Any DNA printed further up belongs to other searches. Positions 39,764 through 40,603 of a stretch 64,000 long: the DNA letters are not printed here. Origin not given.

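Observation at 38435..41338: Membrane receptor-like protein combining a pseudokinase and a pseudo-cyclase domain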

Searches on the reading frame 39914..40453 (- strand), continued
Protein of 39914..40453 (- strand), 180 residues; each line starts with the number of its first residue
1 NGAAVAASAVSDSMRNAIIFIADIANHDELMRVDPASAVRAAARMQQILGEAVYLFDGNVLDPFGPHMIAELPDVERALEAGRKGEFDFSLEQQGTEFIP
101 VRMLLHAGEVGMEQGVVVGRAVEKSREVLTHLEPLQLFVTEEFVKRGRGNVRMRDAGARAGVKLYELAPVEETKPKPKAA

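Call 58: list_cluster_members(proteins=[P0168, P0172, P0178, P0197, P0191, P0160, P0164, P0175, P0190, P0188])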
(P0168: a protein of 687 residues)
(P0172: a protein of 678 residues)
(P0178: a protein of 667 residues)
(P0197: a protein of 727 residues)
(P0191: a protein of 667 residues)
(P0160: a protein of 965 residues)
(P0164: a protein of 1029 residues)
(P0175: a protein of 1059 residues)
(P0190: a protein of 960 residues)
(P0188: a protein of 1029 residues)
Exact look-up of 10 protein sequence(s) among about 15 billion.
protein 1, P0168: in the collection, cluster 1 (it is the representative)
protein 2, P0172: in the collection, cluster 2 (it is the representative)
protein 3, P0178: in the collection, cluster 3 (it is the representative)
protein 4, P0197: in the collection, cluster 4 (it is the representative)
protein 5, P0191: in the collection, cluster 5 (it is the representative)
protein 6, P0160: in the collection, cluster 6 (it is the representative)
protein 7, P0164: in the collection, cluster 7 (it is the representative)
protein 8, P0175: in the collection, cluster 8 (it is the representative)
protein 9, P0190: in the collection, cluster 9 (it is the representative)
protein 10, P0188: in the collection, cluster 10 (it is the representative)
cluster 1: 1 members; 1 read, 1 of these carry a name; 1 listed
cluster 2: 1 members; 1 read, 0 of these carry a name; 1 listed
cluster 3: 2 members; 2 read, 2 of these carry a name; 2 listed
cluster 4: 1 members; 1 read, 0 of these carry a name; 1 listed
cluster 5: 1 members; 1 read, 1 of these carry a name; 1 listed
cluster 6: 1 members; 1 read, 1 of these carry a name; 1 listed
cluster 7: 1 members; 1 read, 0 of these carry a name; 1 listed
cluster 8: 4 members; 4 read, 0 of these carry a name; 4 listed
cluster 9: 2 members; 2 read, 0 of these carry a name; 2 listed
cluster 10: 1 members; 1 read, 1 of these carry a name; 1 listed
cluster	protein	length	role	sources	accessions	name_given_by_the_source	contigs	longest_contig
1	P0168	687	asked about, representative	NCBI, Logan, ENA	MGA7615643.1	MAG: hypothetical protein WBX15_10750 [Thermoanaerobaculia bacterium]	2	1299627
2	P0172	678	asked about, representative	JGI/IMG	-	-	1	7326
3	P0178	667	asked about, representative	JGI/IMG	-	hypothetical protein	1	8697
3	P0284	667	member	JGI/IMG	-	hypothetical protein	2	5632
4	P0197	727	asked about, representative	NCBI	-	-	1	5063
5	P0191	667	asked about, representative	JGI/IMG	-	hypothetical protein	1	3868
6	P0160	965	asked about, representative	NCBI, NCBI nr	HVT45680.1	MAG TPA: protein kinase [Thermoanaerobaculia bacterium] | protein kinase [Thermoanaerobaculia bacterium]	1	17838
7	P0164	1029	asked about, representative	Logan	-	-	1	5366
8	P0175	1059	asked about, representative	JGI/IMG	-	-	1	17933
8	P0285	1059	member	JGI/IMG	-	-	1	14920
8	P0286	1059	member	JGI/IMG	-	-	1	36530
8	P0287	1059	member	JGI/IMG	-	-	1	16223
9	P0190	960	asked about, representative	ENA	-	-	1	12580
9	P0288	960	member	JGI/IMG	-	-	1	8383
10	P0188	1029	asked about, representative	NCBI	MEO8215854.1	MAG: protein kinase [Acidobacteriota bacterium]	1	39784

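Call 59: find_encoding_contigs(protein=P0168, flank=6000, max_places=1)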
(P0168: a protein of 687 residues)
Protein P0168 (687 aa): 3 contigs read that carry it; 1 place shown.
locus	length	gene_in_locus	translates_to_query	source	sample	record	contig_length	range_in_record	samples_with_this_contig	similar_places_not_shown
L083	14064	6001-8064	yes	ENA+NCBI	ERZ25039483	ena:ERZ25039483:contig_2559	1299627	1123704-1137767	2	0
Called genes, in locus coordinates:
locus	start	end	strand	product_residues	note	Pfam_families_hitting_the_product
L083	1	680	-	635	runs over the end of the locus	PF02585:PIG-L, PF13641:Glyco_tranf_2_3, PF00535:Glycos_transf_2, PF10111:Glyco_tranf_2_2 (weak)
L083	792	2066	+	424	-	PF00990:GGDEF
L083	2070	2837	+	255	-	PF00121:TIM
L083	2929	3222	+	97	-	PF03840:SecG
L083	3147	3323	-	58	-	-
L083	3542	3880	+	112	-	-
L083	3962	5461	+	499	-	PF00289:Biotin_carb_N, PF02222:ATP-grasp, PF02786:CPSase_L_D2, PF07478:Dala_Dala_lig_C, PF02785:Biotin_carb_C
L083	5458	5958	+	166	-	PF00364:Biotin_lipoyl, PF25917:BSH_RND, PF25919:BSH_CusB (weak), PF25973:BSH_CzcB (faint), PF25984:BSH_YknX (faint)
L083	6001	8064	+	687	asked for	-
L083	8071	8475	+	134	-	PF01242:PTPS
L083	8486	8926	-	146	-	PF00571:CBS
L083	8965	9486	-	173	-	PF00156:Pribosyltran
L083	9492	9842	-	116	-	PF00708:Acylphosphatase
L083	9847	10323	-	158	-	-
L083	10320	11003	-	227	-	PF01135:PCMT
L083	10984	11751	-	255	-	PF01975:SurE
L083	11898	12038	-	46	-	-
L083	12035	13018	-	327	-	PF04166:PdxA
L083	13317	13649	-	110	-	-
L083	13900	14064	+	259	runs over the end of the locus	PF01012:ETF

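Call 60: find_encoding_contigs(protein=P0160, flank=6000, max_places=1)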
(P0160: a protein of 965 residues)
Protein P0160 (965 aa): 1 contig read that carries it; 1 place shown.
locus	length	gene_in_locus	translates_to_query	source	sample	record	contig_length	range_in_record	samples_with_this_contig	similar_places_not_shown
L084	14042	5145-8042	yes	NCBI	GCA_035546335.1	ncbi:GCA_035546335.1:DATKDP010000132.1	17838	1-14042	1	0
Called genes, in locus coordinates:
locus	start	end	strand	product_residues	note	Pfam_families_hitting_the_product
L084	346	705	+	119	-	PF03840:SecG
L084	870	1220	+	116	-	-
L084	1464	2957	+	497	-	PF00289:Biotin_carb_N, PF02222:ATP-grasp, PF02786:CPSase_L_D2, PF07478:Dala_Dala_lig_C, PF02785:Biotin_carb_C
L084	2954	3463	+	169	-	PF25917:BSH_RND (faint), PF25973:BSH_CzcB (faint), PF00364:Biotin_lipoyl, PF25984:BSH_YknX (faint)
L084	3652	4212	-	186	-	PF05685:Uma2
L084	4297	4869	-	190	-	PF05685:Uma2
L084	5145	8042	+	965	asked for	PF00069:Pkinase, PF07714:PK_Tyr_Ser-Thr, PF14559:TPR_19 (faint)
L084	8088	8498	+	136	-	PF01242:PTPS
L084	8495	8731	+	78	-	-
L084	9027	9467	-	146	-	PF00571:CBS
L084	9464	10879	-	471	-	PF00890:FAD_binding_2 (weak), PF02737:3HCDH_N (faint), PF03486:HI0933_like (faint), PF07992:Pyr_redox_2, PF12831:FAD_oxidored, PF13738:Pyr_redox_3 (weak), PF00070:Pyr_redox, PF02852:Pyr_redox_dim, +1 more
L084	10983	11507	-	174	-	PF00156:Pribosyltran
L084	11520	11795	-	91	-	PF00708:Acylphosphatase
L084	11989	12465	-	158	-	-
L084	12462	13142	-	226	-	PF01135:PCMT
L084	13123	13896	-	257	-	PF01975:SurE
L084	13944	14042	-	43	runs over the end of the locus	-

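Call 71: search_protein_families(library=pfam, proteins=[P0202, P0205, P0207, P0208, P0225, P0230, P0168, P0172, P0160, P0190], max_evalue=0.01)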
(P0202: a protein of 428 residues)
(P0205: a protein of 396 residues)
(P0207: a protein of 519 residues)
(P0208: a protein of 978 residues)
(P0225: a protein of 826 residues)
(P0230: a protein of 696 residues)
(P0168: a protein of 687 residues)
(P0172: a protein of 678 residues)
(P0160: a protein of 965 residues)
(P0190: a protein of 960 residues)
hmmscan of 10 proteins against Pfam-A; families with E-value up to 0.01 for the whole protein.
P0202 (428 aa): 1 family
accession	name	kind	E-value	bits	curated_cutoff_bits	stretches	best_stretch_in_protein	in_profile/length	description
PF00211.25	Guanylate_cyc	-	1.9e-15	57.4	21.9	1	10-159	10-172/183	Adenylate and Guanylate cyclase catalytic domain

P0205 (396 aa): 2 families
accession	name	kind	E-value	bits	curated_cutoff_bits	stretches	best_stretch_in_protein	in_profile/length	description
PF00211.25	Guanylate_cyc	-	7e-12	45.7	21.9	1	229-386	9-179/183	Adenylate and Guanylate cyclase catalytic domain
PF06745.19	ATPase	-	0.0062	16.4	26.6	0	24-89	48-99/231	KaiC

P0207 (519 aa): 1 family
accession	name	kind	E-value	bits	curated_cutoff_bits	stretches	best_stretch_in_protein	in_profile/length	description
PF00211.25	Guanylate_cyc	-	7.5e-13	48.9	21.9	1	7-167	8-180/183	Adenylate and Guanylate cyclase catalytic domain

P0208 (978 aa): 22 families
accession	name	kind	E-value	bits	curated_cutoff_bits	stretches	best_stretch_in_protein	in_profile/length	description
PF07719.23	TPR_2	-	3.6e-40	133.2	27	1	582-613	3-34/34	Tetratricopeptide repeat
PF00515.34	TPR_1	-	3e-37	125.4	27.8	1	582-613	3-34/34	Tetratricopeptide repeat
PF13181.12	TPR_8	-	5e-30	101.5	25.7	1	581-613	2-34/34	Tetratricopeptide repeat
PF13414.12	TPR_11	-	9.8e-30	102.4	26.8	4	499-526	14-41/42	TPR repeat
PF13432.12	TPR_16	-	2.8e-28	98.4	32.7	2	584-641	1-58/65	Tetratricopeptide repeat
PF13428.12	TPR_14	-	9.5e-25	85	23.5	2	582-623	3-44/44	Tetratricopeptide repeat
PF13424.12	TPR_12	-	2.7e-24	85.6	30.1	0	651-710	6-73/77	Tetratricopeptide repeat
PF13431.12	TPR_17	-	7.5e-24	82.4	24.4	1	502-526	2-26/34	Tetratricopeptide repeat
PF14559.12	TPR_19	-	1.2e-22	80.4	25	2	524-580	3-59/68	Tetratricopeptide repeat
PF00211.25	Guanylate_cyc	-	4.5e-22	79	21.9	1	18-179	9-181/183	Adenylate and Guanylate cyclase catalytic domain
PF23914.1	TPR_CcmH_CycH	-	2.8e-16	60.2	42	1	557-676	28-149/158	Cytochrome c-type biogenesis protein H TPR domain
PF13174.12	TPR_6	-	9.4e-15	54.6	26.3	0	793-816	2-25/33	Tetratricopeptide repeat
PF13176.12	TPR_7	-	1.6e-12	46.9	27.9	0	618-649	3-36/36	Tetratricopeptide repeat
PF13371.12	TPR_9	-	4e-09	36.8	35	0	556-613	5-62/73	Tetratricopeptide repeat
PF13374.12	TPR_10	-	4.9e-08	33.2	27.5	0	619-641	7-29/42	Tetratricopeptide repeat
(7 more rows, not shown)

P0225 (826 aa): 13 families
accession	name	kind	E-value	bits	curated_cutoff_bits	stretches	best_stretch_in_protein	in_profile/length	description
PF13431.12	TPR_17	-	2.2e-15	56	24.4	0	562-594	1-33/34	Tetratricopeptide repeat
PF00515.34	TPR_1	-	4e-14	52.2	27.8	1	575-606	2-33/34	Tetratricopeptide repeat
PF07719.23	TPR_2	-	5e-14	51.6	27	0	549-572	10-33/34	Tetratricopeptide repeat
PF13414.12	TPR_11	-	9.2e-13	48.1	26.8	1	553-586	7-40/42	TPR repeat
PF00211.25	Guanylate_cyc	-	1.5e-11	44.6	21.9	1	9-151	9-164/183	Adenylate and Guanylate cyclase catalytic domain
PF13181.12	TPR_8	-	1.9e-10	40.5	25.7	0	550-572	11-33/34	Tetratricopeptide repeat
PF13428.12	TPR_14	-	2.8e-09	37.2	23.5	0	576-610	3-37/44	Tetratricopeptide repeat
PF13432.12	TPR_16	-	3e-09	37.6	32.7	2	550-607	7-64/65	Tetratricopeptide repeat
PF13424.12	TPR_12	-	2.6e-08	34.3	30.1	1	579-636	8-73/77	Tetratricopeptide repeat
PF04052.18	TolB_N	-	6.1e-05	23.5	22.4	1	307-396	15-104/106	TolB amino-terminal domain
PF13176.12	TPR_7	-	0.00078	19.8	27.9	0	576-606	1-33/36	Tetratricopeptide repeat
PF22316.2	ABhydrolase-like_N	-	0.003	17.8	27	1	757-803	48-96/106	A/B hydrolase-like, N-terminal domain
PF14559.12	TPR_19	-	0.0065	17.2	25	0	552-610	3-62/68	Tetratricopeptide repeat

P0230 (696 aa): 7 families
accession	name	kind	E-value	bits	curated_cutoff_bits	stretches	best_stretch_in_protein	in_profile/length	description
PF00211.25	Guanylate_cyc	-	3.1e-17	63.2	21.9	1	20-171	10-174/183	Adenylate and Guanylate cyclase catalytic domain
PF13431.12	TPR_17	-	8e-09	35.5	24.4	0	496-527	2-33/34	Tetratricopeptide repeat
PF13414.12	TPR_11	-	5.9e-07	29.5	26.8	0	414-440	13-39/42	TPR repeat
PF14559.12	TPR_19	-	0.00011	22.9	25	0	560-599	16-55/68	Tetratricopeptide repeat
PF13181.12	TPR_8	-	0.00028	21.3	25.7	0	635-659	2-26/34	Tetratricopeptide repeat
PF13428.12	TPR_14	-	0.0053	17.8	23.5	0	473-511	2-39/44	Tetratricopeptide repeat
PF13374.12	TPR_10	-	0.0057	17.1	27.5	0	576-596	9-29/42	Tetratricopeptide repeat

P0168 (687 aa): 2 families
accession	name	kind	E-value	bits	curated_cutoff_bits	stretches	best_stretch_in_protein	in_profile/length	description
PF13414.12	TPR_11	-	0.0017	18.5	26.8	0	464-487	12-35/42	TPR repeat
PF07719.23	TPR_2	-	0.0053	17.2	27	0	424-445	13-34/34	Tetratricopeptide repeat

P0172 (678 aa): 2 families
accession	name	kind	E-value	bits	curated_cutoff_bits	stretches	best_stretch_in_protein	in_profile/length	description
PF13428.12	TPR_14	-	0.0019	19.1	23.5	0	437-472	3-38/44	Tetratricopeptide repeat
PF14559.12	TPR_19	-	0.008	16.9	25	0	419-468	9-58/68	Tetratricopeptide repeat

P0160 (965 aa): 8 families
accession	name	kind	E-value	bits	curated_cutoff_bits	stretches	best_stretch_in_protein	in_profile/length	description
PF00069.31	Pkinase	-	4.8e-32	111.8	31.7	1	16-263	1-253/263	Protein kinase domain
PF07714.23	PK_Tyr_Ser-Thr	-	2.5e-23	83.1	23.1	1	30-262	15-249/258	Protein tyrosine and serine/threonine kinase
PF14559.12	TPR_19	-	2.1e-06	28.4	25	1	702-760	4-62/68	Tetratricopeptide repeat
PF13428.12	TPR_14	-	0.0013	19.7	23.5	0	724-761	2-39/44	Tetratricopeptide repeat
PF13371.12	TPR_9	-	0.003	18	35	0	704-760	10-66/73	Tetratricopeptide repeat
PF23914.1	TPR_CcmH_CycH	-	0.0087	16.4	42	0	697-768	58-132/158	Cytochrome c-type biogenesis protein H TPR domain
PF14531.12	Kinase-like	-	0.0087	15.8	25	0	121-218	153-254/289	Kinase-like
PF13432.12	TPR_16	-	0.0092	16.9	32.7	0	797-836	5-44/65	Tetratricopeptide repeat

P0190 (960 aa): 4 families
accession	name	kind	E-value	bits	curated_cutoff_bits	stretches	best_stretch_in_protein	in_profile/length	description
PF00069.31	Pkinase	-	3.2e-27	96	31.7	1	16-264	1-252/263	Protein kinase domain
PF07714.23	PK_Tyr_Ser-Thr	-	1.8e-22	80.3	23.1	1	17-265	2-249/258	Protein tyrosine and serine/threonine kinase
PF14559.12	TPR_19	-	7.7e-06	26.6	25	0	669-711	7-49/68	Tetratricopeptide repeat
PF16901.10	DAO_C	-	0.0071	16.7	31.4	0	306-373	47-114/126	C-terminal domain of alpha-glycerophosphate oxidase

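Call 73: find_encoding_contigs(protein=P0178, flank=5000, max_places=1)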
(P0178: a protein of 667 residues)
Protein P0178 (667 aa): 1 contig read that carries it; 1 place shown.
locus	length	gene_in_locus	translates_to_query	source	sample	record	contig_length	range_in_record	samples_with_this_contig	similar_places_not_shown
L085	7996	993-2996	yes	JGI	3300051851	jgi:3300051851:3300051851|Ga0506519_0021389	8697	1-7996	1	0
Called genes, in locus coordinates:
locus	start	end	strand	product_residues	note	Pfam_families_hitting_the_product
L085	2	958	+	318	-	PF04389:Peptidase_M28, PF01546:Peptidase_M20, PF07687:M20_dimer (faint)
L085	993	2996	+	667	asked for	-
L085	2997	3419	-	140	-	-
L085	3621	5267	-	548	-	PF08447:PAS_3 (faint), PF00990:GGDEF, PF00563:EAL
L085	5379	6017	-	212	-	PF00072:Response_reg, PF08281:Sigma70_r4_2, PF00196:GerE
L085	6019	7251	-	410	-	PF07730:HisKA_3, PF02518:HATPase_c (weak)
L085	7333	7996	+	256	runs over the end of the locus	PF03372:Exo_endo_phos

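Call 74: find_encoding_contigs(protein=P0172, flank=5000, max_places=1)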
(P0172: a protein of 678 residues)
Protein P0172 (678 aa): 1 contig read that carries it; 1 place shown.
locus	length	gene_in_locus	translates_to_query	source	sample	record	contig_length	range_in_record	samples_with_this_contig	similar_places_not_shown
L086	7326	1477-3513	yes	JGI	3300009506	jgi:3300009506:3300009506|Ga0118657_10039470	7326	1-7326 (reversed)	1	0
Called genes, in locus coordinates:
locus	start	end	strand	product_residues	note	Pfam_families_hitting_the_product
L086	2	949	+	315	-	?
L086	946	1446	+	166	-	PF25919:BSH_CusB (faint), PF00364:Biotin_lipoyl, PF25917:BSH_RND (weak), PF25973:BSH_CzcB (faint), PF25984:BSH_YknX (faint)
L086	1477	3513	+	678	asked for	-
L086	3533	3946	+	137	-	PF01242:PTPS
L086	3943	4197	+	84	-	-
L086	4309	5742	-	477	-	PF00890:FAD_binding_2 (faint), PF01134:GIDA (faint), PF02737:3HCDH_N (faint), PF07992:Pyr_redox_2, PF12831:FAD_oxidored, PF13738:Pyr_redox_3 (weak), PF00070:Pyr_redox, PF02852:Pyr_redox_dim, +2 more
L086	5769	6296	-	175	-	PF00156:Pribosyltran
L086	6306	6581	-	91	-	PF00708:Acylphosphatase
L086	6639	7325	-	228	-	?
